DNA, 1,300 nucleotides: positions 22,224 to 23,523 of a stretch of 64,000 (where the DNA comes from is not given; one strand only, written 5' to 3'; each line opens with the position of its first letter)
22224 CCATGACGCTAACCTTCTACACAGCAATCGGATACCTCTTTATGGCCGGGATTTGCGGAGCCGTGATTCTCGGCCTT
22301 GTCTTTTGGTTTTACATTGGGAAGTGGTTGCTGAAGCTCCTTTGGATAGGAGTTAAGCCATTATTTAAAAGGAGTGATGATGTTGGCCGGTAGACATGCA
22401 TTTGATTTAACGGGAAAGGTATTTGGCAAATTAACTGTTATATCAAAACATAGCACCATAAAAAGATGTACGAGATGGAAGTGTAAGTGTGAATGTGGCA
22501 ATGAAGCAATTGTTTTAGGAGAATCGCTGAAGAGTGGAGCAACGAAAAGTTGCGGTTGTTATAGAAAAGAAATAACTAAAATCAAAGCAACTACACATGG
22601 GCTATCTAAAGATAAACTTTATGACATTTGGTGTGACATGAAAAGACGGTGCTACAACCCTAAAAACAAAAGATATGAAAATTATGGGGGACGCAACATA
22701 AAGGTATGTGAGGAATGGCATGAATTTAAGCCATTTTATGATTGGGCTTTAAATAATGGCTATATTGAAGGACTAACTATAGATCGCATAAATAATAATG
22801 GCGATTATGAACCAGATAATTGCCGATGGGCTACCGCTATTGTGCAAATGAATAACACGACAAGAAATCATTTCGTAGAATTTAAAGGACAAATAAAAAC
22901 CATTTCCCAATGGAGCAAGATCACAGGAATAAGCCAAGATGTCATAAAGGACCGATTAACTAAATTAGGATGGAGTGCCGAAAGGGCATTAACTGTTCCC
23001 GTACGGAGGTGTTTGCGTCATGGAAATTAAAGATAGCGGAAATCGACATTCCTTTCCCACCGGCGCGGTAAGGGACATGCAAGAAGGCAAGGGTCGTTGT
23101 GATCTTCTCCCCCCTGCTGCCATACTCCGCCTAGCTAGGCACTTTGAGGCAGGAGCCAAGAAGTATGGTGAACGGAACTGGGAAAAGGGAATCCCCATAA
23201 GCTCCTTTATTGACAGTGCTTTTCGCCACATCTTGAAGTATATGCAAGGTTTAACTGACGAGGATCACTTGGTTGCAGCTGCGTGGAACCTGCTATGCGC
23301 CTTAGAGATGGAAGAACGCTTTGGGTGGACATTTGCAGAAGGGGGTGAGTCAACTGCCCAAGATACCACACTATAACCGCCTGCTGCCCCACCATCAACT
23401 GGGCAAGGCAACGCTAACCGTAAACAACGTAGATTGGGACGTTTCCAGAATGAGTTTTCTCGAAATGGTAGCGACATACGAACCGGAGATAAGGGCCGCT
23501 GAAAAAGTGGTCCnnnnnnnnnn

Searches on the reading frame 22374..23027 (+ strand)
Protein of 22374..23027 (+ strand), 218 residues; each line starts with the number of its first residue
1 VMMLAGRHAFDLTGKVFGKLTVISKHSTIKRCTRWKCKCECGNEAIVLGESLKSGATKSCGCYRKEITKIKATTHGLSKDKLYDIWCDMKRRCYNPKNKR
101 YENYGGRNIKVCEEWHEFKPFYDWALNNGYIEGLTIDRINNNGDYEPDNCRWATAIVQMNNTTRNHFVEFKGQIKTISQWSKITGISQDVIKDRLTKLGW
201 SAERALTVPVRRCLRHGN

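Call 17: search_protein_families(library=pfam, proteins=[window:22374-23027:+], max_evalue=0.01)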
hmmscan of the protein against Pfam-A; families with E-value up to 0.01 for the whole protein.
window:22374-23027:+ (218 aa): 0 families

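Call 22: search_protein_families(library=ncbifam, proteins=[window:22374-23027:+], max_evalue=0.1)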
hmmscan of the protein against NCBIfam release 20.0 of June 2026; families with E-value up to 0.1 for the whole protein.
window:22374-23027:+ (218 aa): 1 family
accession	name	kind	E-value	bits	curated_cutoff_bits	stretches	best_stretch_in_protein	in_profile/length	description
TIGR04111.1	BcepMu_gp16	hypoth_equivalog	0.028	14.3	34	0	169-195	8-34/55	phage-associated protein, BcepMu gp16 family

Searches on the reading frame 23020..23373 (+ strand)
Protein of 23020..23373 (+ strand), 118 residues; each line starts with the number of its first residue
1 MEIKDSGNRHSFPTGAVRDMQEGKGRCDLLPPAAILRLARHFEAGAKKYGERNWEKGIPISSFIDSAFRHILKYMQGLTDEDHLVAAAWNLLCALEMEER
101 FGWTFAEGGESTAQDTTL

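Call 17: search_protein_families(library=pfam, proteins=[window:23020-23373:+], max_evalue=0.01)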
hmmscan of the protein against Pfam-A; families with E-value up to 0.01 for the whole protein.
window:23020-23373:+ (118 aa): 1 family
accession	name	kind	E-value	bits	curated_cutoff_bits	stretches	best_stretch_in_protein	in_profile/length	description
PF18909.5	dGTP_diPhyd_N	-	1.1e-23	83.6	27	1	17-100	4-92/99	dATP/dGTP diphosphohydrolase, N-terminal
